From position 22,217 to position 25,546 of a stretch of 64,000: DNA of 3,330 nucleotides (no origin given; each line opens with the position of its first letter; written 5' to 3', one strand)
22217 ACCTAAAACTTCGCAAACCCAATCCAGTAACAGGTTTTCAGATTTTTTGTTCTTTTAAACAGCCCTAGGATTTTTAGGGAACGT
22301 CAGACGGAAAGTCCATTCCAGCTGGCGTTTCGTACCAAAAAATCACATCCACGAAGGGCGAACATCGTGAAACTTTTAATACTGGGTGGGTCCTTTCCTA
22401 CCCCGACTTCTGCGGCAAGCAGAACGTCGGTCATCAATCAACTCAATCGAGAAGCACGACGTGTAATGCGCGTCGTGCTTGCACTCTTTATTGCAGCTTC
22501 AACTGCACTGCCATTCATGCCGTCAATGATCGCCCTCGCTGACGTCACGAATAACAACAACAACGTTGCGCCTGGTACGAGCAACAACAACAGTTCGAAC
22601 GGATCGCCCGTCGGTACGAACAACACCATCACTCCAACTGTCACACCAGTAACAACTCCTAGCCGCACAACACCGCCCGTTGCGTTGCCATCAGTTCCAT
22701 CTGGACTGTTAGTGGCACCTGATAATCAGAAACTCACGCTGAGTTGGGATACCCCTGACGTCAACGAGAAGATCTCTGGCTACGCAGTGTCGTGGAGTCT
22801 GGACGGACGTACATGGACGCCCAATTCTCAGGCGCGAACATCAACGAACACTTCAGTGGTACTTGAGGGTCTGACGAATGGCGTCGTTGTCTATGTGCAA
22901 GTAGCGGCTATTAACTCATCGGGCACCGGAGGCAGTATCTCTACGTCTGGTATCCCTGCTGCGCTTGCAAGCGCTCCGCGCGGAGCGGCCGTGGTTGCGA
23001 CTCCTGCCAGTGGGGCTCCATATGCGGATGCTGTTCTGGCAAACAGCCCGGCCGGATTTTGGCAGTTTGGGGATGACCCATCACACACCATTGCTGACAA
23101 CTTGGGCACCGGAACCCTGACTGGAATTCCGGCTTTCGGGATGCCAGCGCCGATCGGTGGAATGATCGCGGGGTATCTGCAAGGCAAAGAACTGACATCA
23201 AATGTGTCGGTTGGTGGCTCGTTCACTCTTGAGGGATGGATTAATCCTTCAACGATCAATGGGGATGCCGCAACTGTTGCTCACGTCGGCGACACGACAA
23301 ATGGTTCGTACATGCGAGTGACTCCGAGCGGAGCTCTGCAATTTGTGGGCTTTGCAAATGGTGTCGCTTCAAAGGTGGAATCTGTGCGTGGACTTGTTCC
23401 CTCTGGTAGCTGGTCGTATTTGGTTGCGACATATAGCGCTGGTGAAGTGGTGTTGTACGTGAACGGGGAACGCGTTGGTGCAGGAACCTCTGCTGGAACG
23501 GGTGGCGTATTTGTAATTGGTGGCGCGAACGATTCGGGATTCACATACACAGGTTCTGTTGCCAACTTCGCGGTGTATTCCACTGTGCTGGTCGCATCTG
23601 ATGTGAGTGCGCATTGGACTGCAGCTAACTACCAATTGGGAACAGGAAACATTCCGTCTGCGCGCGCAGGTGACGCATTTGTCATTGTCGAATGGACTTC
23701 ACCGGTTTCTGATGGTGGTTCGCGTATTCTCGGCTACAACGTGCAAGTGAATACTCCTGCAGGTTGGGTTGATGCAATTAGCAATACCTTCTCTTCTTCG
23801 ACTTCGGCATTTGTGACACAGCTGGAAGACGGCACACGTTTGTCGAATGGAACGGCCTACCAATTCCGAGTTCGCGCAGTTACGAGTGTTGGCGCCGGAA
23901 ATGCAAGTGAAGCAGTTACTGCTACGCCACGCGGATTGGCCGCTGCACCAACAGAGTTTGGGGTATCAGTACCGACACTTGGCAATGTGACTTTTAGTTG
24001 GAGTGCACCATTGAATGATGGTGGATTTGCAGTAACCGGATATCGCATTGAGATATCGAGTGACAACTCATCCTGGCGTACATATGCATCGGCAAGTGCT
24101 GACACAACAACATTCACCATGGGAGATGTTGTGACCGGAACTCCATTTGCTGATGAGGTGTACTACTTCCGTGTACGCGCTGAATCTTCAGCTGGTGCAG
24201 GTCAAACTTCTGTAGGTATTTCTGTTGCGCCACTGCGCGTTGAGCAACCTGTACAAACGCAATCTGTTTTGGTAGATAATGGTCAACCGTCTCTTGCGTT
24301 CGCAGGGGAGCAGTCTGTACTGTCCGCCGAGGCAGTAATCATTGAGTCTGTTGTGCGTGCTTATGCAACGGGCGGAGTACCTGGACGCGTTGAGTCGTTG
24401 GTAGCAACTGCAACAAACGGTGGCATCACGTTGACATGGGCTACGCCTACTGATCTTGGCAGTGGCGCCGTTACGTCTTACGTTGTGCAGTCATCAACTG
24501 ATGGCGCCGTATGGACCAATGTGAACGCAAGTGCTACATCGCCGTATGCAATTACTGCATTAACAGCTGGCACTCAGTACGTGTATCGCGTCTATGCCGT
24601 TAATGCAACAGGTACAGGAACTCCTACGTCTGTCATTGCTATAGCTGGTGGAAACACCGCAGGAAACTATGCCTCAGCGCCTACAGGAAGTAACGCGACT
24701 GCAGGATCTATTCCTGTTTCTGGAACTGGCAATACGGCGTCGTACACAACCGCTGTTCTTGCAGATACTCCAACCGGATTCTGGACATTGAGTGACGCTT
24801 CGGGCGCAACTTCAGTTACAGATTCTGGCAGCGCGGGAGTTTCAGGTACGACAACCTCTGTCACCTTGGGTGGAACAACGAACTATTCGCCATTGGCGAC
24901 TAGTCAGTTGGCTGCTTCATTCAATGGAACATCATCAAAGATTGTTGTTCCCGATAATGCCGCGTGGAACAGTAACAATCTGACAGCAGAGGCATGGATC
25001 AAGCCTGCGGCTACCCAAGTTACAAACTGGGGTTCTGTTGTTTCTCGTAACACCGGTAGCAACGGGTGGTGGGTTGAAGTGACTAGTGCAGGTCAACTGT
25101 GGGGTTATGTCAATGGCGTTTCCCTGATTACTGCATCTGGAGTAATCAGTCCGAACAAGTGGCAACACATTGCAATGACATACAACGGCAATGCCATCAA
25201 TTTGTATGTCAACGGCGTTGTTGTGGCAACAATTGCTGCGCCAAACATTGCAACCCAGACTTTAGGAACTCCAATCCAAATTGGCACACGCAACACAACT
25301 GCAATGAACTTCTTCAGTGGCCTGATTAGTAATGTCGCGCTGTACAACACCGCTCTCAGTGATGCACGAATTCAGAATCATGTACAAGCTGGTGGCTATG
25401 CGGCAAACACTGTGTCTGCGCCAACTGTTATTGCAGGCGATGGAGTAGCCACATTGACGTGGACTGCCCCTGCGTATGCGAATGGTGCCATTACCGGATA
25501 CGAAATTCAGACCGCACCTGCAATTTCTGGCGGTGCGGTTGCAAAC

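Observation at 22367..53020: Uninterrupted 30.65-kb gene encoding a 10,217-residue FN3/LamG surface protein (nearly half the window)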

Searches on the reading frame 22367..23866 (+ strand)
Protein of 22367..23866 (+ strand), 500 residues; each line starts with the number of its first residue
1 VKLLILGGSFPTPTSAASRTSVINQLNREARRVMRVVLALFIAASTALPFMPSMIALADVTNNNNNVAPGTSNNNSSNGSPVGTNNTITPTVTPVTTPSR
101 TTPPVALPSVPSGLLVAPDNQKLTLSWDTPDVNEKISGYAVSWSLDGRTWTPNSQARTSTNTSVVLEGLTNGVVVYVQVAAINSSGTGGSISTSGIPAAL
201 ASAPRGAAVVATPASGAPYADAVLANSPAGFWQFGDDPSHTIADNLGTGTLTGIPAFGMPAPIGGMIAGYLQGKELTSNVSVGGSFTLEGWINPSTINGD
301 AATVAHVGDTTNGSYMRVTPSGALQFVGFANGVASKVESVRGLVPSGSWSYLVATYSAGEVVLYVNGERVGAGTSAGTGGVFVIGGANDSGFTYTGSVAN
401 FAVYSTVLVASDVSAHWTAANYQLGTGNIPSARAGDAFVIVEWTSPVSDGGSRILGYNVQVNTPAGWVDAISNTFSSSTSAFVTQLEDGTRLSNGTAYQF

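Call 5: search_protein_families(library=pfam, proteins=[window:22367-23866:+], max_evalue=0.1)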
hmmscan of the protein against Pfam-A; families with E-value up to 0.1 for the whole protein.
window:22367-23866:+ (500 aa): 5 families
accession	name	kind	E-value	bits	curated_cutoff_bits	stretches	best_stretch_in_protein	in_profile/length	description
PF13385.13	Laminin_G_3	-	5.1e-20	72.6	27.6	1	280-414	12-151/151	Concanavalin A-like lectin/glucanases superfamily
PF00041.27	fn3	-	8.6e-14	52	25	2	111-188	3-75/84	Fibronectin type III domain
PF16656.11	Pur_ac_phosph_N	-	0.014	16.4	30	1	119-184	11-83/93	Purple acid Phosphatase, N-terminal domain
PF00754.31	F5_F8_type_C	-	0.032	14.8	28.2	0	124-183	51-114/127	F5/8 type C domain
PF10738.15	Lpp-LpqN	-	0.07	13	22.4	0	456-493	26-64/174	Probable lipoprotein LpqN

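Call 60: find_homologous_proteins(query=window:22367-23656:+, max_evalue=1e-10)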
Query window:22367-23656:+ (430 aa): 6 proteins with E <= 1e-10 among 8000 candidates.
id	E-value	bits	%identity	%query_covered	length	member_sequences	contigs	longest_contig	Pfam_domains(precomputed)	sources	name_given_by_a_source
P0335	6.1e-246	834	92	100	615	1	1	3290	PF00754.32,PF25059.2,PF22633.4,PF13385.14,PF25788.3,PF00041.28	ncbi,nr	ncbi:MAG: fibronectin type III domain-containing protein [Actinobacteria bacterium]|nr:fibronectin t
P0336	7.3e-191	653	75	95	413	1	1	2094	PF13385.14,PF00041.28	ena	-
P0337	2.6e-181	621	75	92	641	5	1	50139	PF00754.32,PF01108.24,PF25059.2,PF22633.4,PF13385.14,PF25788.3,PF00041.28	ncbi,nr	ncbi:MAG: fibronectin type III domain-containing protein, partial [Actinobacteria bacterium]|nr:fibr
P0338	8.8e-147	507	73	75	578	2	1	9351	PF00754.32,PF25059.2,PF22633.4,PF13385.14,PF00041.28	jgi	jgi:titin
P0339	1.6e-132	460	71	72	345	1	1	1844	PF00041.28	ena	-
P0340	1.1e-61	227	36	96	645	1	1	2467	PF25059.2,PF13385.14,PF00041.28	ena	-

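Call 71: find_encoding_contigs(protein=P0337, flank=10000, max_places=2)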
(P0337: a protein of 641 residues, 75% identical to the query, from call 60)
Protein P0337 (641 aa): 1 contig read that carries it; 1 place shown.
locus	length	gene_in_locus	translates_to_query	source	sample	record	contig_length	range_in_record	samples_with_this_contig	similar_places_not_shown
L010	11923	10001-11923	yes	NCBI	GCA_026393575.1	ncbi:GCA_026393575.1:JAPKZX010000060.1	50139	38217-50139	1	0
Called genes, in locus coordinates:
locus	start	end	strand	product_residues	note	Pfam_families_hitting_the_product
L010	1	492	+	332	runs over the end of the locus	PF00487:FA_desaturase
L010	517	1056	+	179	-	PF00583:Acetyltransf_1 (weak)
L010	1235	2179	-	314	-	PF01408:GFO_IDH_MocA, PF22725:GFO_IDH_MocA_C3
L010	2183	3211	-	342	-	PF01408:GFO_IDH_MocA, PF03447:NAD_binding_3 (faint), PF02894:GFO_IDH_MocA_C, PF22725:GFO_IDH_MocA_C3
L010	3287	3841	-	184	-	-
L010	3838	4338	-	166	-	-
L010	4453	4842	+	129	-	-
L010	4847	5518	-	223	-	PF00106:adh_short, PF01370:Epimerase, PF08659:KR (weak), PF13561:adh_short_C2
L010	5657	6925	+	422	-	PF00583:Acetyltransf_1, PF13401:AAA_22 (faint), PF13508:Acetyltransf_7 (weak), PF05496:RuvB_N (faint), PF00004:AAA, PF17862:AAA_lid_3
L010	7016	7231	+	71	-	-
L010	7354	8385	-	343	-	PF00144:Beta-lactamase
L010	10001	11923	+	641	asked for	PF01108:Tissue_fac (faint), PF00041:fn3 (weak), PF25788:Ig_Rha78A_N (faint), PF00754:F5_F8_type_C (faint), PF22633:F5_F8_type_C_2 (faint), PF25059:FN3_DSCAM-DSCAML_C (faint), PF13385:Laminin_G_3, PF00041:fn3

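Call 72: find_encoding_contigs(protein=P0335, flank=3000, max_places=2)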
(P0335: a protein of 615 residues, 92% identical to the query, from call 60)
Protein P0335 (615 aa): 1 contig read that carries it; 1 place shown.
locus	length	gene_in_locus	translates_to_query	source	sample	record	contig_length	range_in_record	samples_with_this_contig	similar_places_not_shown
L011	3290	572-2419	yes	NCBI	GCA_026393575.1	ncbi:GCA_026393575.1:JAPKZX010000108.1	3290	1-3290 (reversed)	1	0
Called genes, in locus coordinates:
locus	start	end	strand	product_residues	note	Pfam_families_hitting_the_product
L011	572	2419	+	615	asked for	PF00041:fn3 (weak), PF25788:Ig_Rha78A_N (faint), PF00754:F5_F8_type_C (faint), PF22633:F5_F8_type_C_2 (faint), PF25059:FN3_DSCAM-DSCAML_C (faint), PF13385:Laminin_G_3, PF00041:fn3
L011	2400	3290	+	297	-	PF00041:fn3, PF13385:Laminin_G_3 (weak)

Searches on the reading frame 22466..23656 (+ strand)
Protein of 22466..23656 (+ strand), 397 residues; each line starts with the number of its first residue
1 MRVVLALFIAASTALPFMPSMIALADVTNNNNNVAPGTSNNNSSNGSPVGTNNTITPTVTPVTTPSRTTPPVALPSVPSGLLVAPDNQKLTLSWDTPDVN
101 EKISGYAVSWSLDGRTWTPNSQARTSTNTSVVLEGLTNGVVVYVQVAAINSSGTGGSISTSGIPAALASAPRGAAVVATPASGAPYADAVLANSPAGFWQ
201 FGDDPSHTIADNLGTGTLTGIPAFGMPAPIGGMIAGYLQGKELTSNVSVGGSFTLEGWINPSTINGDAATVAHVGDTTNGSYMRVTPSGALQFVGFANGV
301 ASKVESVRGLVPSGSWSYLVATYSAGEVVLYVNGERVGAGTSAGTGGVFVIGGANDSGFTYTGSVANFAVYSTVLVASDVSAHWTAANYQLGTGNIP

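Call 81: find_related_loci(query=window:22466-23656:+, collection=metagenome_contigs, flank=2000)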
Query window:22466-23656:+ (397 aa) in metagenome_contigs; peptide patterns used: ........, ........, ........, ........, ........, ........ (x = any residue, [..] = any of these).
241 stretches matched a pattern; 3 encode a relative of the query (tblastn E <= 1e-3); 3 distinct loci.
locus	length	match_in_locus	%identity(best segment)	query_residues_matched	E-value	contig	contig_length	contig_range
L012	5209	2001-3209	71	1-397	3e-166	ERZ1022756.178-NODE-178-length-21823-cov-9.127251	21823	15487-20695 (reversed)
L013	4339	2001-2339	32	66-176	1e-7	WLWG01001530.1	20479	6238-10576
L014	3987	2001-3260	30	74-182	7e-8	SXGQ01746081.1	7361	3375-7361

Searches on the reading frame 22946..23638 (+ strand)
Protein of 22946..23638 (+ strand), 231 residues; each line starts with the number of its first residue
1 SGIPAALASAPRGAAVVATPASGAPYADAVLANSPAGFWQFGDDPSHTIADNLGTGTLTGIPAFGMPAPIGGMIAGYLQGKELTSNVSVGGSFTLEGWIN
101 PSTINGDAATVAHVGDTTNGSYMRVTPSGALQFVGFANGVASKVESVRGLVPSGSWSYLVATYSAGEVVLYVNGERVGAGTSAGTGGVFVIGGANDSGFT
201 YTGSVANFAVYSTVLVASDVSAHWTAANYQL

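Call 11: search_protein_families(library=pfam, proteins=[window:22946-23638:+], max_evalue=10)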
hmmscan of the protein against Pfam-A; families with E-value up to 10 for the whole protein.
window:22946-23638:+ (231 aa): 1 family
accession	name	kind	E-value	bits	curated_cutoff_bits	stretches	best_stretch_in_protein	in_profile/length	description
PF13385.13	Laminin_G_3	-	8.5e-21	75.1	27.6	1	87-221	12-151/151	Concanavalin A-like lectin/glucanases superfamily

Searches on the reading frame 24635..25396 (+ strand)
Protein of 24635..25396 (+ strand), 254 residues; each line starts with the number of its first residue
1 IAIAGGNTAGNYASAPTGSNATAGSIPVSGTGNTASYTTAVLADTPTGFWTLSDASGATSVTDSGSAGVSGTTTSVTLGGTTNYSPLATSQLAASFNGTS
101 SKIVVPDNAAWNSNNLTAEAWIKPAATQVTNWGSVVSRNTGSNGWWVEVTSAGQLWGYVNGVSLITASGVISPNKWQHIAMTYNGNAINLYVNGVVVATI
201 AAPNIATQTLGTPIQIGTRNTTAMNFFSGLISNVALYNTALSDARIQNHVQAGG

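Call 11: search_protein_families(library=pfam, proteins=[window:24635-25396:+], max_evalue=10)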
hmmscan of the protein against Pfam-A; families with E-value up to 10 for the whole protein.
window:24635-25396:+ (254 aa): 7 families
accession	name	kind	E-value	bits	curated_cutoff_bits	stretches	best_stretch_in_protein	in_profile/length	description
PF13385.13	Laminin_G_3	-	5.4e-28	98.5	27.6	1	97-247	1-151/151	Concanavalin A-like lectin/glucanases superfamily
PF02210.31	Laminin_G_2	-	1e-05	26.5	22.9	1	168-236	47-123/126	Laminin G domain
PF22925.3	TS_C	-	0.00054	20.1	27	1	166-243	122-201/202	Trans-sialidase, C-terminal domain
PF06439.18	3keto-disac_hyd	-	0.0015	19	26.8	1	151-209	102-160/187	3-keto-disaccharide hydrolase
PF00054.30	Laminin_G_1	-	0.012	16.2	24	1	161-215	40-94/131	Laminin G domain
PF02973.23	Sialidase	-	0.023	14.7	26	1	186-250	117-185/189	Sialidase, N-terminal domain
PF05862.16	IceA2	-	0.15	12.4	25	1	182-202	23-43/59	Helicobacter pylori IceA2 protein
